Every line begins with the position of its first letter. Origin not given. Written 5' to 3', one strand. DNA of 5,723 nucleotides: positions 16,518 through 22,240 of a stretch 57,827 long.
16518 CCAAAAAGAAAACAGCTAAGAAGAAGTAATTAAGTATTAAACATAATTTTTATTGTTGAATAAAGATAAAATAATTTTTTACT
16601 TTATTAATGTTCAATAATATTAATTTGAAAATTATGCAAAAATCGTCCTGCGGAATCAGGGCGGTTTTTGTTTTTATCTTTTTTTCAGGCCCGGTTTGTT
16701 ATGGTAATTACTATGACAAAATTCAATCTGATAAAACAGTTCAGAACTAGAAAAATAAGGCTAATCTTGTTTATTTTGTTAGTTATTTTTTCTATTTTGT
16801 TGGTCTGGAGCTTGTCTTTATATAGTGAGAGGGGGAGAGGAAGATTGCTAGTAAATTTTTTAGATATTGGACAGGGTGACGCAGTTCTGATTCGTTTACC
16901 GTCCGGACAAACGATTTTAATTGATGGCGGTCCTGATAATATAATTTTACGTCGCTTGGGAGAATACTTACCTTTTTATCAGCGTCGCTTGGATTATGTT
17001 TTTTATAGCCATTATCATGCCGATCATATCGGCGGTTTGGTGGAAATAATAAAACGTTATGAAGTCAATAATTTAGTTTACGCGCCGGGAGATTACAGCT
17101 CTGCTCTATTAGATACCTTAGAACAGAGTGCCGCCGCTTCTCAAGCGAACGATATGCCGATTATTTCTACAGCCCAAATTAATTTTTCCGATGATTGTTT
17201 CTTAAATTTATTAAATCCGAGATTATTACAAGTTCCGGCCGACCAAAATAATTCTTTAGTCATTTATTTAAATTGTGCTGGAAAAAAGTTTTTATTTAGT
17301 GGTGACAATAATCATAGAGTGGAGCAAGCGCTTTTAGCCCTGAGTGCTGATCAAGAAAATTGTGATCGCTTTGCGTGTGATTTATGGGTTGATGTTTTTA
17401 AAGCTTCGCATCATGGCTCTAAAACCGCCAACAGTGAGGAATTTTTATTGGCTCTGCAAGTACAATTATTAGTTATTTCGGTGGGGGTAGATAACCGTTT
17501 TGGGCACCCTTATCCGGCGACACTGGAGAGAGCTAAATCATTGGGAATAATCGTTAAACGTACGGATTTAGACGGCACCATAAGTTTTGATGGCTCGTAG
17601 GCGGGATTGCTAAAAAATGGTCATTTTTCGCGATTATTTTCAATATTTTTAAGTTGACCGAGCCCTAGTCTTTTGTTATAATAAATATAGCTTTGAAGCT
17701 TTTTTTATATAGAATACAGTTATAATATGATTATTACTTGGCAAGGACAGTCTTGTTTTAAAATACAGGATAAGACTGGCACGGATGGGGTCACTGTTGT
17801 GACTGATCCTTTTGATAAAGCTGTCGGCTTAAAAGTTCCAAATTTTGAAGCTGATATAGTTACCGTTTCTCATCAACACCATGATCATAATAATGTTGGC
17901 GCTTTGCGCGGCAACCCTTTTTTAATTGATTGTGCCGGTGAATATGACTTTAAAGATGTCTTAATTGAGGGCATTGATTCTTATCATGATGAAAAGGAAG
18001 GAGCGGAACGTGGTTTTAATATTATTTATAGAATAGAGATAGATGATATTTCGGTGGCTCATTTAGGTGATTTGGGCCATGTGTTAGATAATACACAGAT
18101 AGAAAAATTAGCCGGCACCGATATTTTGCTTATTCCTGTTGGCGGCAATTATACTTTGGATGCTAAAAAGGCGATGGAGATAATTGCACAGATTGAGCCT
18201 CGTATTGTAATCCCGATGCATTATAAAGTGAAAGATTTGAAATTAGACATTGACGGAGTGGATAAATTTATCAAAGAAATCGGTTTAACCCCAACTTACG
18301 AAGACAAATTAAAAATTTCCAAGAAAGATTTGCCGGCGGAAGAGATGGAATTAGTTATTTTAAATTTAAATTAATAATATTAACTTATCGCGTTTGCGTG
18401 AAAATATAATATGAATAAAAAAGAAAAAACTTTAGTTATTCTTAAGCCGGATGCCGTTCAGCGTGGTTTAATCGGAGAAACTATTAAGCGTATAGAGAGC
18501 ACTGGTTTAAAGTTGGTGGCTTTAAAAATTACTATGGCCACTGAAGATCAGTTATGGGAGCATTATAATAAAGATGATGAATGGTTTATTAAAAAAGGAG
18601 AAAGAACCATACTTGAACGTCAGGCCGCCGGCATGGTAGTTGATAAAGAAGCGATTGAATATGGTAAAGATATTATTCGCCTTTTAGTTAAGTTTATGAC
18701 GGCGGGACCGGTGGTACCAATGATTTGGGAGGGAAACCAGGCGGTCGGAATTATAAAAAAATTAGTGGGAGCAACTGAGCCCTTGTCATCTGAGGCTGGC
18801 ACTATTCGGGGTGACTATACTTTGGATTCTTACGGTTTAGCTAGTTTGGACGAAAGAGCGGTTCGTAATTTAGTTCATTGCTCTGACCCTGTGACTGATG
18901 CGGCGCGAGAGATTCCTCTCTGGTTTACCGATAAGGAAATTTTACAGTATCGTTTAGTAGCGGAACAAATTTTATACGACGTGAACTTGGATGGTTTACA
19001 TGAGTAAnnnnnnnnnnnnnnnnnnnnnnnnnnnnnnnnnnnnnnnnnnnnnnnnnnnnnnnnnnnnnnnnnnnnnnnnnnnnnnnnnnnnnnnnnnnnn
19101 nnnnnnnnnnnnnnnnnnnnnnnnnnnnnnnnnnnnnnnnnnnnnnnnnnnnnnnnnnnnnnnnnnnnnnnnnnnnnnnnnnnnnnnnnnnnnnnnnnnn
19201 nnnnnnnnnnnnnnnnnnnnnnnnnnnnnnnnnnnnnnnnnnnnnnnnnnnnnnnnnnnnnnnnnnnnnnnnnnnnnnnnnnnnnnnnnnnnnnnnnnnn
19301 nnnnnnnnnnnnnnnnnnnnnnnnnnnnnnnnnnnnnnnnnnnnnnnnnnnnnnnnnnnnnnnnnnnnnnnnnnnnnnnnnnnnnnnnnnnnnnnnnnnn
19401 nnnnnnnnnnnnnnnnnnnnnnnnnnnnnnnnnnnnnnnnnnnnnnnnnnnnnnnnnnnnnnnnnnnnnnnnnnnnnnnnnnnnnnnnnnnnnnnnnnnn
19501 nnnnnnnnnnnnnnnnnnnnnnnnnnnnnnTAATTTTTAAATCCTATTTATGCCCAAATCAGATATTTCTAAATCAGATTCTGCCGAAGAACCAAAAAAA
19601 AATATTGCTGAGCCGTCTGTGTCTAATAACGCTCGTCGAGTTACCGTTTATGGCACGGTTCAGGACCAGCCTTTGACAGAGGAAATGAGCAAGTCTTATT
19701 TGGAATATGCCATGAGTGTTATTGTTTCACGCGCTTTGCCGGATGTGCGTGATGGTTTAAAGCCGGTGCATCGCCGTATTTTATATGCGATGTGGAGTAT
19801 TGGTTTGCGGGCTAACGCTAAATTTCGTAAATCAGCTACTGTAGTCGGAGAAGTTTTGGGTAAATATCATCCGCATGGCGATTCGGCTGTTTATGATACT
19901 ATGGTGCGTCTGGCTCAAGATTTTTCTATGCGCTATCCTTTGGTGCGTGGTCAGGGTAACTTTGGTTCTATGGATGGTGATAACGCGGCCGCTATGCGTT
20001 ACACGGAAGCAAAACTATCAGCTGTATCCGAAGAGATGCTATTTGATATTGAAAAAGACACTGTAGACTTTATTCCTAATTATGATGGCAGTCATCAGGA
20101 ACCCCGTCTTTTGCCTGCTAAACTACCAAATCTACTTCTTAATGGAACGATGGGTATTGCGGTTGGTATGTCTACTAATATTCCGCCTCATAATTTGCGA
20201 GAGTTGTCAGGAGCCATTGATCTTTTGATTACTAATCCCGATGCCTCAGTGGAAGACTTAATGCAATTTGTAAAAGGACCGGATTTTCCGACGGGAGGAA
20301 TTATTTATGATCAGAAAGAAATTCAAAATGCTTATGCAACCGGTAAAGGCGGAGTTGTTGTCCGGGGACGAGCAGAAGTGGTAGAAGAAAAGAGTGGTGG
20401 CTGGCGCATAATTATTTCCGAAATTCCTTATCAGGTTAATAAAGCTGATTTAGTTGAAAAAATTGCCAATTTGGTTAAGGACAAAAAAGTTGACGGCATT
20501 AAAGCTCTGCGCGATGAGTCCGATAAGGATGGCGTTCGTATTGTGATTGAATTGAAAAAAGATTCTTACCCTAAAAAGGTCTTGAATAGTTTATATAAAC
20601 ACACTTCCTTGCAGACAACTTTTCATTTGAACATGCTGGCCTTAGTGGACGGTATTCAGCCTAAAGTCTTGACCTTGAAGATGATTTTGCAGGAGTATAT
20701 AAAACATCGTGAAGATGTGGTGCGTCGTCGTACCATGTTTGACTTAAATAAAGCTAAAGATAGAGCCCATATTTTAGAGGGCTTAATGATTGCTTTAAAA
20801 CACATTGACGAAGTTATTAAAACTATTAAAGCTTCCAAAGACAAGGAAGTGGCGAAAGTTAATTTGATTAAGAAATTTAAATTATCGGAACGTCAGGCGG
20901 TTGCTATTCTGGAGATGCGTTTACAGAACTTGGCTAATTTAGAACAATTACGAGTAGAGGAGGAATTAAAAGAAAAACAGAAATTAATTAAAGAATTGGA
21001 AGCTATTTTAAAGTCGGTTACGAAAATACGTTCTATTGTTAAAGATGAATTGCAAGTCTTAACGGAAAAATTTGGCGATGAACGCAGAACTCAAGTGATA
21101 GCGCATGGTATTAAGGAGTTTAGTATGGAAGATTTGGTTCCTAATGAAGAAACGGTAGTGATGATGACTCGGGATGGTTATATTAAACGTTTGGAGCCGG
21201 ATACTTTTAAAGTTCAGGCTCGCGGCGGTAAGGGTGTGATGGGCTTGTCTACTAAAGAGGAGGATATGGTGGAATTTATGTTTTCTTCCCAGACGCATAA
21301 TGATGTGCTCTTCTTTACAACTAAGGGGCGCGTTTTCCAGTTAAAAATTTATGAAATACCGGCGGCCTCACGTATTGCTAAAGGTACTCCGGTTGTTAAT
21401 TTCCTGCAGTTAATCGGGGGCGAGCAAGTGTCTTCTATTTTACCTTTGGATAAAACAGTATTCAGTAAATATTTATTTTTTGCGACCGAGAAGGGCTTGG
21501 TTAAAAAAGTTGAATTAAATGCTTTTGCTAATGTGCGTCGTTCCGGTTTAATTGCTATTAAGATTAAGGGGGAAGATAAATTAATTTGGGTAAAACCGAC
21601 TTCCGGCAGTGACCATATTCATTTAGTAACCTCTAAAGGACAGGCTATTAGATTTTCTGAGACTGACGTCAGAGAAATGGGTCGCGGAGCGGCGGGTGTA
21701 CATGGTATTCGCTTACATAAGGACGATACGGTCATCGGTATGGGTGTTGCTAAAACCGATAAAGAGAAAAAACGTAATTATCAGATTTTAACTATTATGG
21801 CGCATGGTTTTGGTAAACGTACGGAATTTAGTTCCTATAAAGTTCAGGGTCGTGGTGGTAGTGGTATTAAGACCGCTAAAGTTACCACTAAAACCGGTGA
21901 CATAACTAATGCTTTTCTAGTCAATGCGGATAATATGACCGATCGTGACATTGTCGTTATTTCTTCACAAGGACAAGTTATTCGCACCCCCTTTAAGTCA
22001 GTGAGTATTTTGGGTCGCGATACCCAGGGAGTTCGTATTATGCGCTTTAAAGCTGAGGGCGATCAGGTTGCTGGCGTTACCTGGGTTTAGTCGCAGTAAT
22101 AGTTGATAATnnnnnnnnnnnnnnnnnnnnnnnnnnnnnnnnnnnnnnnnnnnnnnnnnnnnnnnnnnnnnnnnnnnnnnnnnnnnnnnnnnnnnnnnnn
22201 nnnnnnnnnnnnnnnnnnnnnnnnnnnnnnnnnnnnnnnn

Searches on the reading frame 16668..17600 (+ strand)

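Call 9: search_protein_families(library=pfam, proteins=[window:16668-17600:+], max_evalue=0.001)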
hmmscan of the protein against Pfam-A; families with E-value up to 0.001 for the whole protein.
window:16668-17600:+ (310 aa): 2 families
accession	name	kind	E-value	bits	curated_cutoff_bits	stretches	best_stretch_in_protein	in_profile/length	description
PF00753.33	Lactamase_B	-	2.9e-18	66.9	22.7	1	67-272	3-194/196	Metallo-beta-lactamase superfamily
PF12706.13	Lactamase_B_2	-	2.8e-08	34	27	1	82-215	2-144/200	Beta-lactamase superfamily domain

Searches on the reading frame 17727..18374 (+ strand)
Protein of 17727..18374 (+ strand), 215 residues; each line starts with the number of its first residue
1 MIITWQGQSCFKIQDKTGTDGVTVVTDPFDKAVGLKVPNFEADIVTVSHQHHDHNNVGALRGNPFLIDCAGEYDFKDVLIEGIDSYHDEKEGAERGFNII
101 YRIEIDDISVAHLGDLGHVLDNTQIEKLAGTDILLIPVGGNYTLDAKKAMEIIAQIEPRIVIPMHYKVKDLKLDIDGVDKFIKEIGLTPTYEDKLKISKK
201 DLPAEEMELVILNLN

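Call 9: search_protein_families(library=pfam, proteins=[window:17727-18374:+], max_evalue=0.001)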
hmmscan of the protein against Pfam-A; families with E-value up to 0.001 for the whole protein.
window:17727-18374:+ (215 aa): 2 families
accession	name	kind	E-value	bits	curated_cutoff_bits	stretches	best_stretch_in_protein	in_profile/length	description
PF13483.12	Lactamase_B_3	-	6e-53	179.5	24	1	3-165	2-160/160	Beta-lactamase superfamily domain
PF12706.13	Lactamase_B_2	-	3.9e-10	40.1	27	1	80-166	105-200/200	Beta-lactamase superfamily domain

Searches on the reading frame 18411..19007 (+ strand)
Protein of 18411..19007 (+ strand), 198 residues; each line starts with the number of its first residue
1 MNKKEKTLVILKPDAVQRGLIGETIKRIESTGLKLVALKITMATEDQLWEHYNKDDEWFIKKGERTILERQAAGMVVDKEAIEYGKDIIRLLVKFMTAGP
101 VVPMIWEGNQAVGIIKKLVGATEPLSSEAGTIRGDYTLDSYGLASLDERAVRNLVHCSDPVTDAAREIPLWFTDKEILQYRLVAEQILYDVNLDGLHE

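Call 9: search_protein_families(library=pfam, proteins=[window:18411-19007:+], max_evalue=0.001)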
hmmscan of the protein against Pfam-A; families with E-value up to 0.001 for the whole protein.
window:18411-19007:+ (198 aa): 1 family
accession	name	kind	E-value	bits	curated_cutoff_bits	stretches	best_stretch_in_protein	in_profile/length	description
PF00334.24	NDK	-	7.4e-38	129.9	27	2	85-177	53-135/135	Nucleoside diphosphate kinase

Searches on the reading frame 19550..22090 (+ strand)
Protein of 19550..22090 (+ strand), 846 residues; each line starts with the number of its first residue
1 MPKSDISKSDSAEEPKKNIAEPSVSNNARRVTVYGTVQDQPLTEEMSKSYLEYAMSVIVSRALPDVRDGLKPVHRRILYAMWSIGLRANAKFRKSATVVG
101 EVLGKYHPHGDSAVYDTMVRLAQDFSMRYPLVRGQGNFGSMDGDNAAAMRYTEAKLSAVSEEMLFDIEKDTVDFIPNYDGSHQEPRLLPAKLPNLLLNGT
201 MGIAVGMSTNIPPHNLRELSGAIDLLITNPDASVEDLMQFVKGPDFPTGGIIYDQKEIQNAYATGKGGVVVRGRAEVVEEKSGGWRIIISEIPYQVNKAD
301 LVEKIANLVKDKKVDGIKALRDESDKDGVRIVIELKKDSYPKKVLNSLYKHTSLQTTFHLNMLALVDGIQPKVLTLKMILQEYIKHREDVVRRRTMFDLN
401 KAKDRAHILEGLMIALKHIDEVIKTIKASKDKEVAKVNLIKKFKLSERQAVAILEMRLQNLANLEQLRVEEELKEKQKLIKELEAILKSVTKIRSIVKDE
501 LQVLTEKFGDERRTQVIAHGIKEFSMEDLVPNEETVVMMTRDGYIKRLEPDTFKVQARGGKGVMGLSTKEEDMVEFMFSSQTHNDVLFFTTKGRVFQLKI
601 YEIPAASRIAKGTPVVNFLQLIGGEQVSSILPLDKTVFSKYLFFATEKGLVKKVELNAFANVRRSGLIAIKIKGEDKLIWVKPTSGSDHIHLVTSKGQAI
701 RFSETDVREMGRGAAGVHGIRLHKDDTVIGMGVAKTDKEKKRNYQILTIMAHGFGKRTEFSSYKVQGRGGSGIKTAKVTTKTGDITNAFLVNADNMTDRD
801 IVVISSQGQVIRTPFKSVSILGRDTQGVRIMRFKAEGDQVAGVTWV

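Call 10: search_protein_families(library=pfam, proteins=[window:19550-22090:+], max_evalue=0.001)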
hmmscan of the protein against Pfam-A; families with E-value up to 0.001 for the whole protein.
window:19550-22090:+ (846 aa): 2 families
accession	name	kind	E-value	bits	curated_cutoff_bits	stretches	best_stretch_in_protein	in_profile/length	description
PF00521.26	DNA_topoisoIV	-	6.4e-167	556.2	31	1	61-502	1-432/432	DNA gyrase/topoisomerase IV, subunit A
PF03989.18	DNA_gyraseA_C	-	2.4e-65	216.2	27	6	692-734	5-47/48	DNA gyrase C-terminal domain, beta-propeller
